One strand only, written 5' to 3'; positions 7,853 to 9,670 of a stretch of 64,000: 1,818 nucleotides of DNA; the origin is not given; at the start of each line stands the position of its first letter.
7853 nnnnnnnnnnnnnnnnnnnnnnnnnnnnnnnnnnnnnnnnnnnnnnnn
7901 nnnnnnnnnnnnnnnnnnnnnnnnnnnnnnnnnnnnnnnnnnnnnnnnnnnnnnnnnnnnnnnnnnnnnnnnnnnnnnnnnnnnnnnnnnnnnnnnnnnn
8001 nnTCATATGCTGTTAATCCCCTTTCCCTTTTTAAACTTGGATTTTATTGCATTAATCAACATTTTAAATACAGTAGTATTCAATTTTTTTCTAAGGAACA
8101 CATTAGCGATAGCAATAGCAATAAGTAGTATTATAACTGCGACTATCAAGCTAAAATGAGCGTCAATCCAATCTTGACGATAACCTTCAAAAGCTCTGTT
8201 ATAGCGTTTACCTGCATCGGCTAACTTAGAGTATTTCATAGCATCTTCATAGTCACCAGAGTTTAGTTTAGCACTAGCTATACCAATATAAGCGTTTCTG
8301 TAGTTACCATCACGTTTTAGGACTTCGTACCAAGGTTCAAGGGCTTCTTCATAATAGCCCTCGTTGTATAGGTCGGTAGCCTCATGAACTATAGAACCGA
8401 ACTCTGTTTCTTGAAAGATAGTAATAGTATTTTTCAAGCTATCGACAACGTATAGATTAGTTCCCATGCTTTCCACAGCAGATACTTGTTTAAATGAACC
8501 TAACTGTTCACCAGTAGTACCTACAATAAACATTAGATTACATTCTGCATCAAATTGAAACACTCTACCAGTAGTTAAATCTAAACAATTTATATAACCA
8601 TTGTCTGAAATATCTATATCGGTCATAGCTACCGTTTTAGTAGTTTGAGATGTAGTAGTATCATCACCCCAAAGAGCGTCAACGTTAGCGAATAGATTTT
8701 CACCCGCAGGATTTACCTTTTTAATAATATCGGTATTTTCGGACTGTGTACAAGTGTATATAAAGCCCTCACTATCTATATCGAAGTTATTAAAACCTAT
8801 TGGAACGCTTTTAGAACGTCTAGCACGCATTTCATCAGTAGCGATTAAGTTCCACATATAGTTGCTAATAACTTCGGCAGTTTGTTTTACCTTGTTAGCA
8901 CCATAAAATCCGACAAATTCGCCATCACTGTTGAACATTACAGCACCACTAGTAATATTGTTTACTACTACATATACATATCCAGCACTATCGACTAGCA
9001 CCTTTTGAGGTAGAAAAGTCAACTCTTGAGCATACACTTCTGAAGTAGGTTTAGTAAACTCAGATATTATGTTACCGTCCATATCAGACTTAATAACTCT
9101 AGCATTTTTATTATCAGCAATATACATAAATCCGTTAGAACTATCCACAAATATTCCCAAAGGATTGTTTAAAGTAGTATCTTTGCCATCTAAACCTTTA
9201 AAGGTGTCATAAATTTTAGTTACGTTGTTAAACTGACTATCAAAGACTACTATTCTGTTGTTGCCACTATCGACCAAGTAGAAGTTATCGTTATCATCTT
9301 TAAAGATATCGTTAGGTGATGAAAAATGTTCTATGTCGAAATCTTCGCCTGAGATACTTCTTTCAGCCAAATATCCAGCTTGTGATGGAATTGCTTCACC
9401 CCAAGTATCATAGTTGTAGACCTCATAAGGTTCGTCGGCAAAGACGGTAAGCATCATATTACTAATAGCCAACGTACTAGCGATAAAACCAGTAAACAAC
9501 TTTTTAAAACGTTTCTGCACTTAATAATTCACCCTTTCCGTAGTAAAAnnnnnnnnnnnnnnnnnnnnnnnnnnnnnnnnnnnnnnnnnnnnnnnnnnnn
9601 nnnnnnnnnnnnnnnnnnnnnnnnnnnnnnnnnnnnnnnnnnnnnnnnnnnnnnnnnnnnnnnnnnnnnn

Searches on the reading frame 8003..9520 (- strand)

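Call 58: search_protein_families(library=pfam, proteins=[window:8003-9520:-], max_evalue=0.00001)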
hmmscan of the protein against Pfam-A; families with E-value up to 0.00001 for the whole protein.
window:8003-9520:- (505 aa): 2 families
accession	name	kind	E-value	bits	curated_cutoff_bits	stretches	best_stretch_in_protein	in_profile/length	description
PF08450.18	SGL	-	5e-07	30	26.3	0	73-160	141-225/246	SMP-30/Gluconolactonase/LRE-like region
PF01436.27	NHL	-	9.2e-07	29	20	0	66-93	1-28/28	NHL repeat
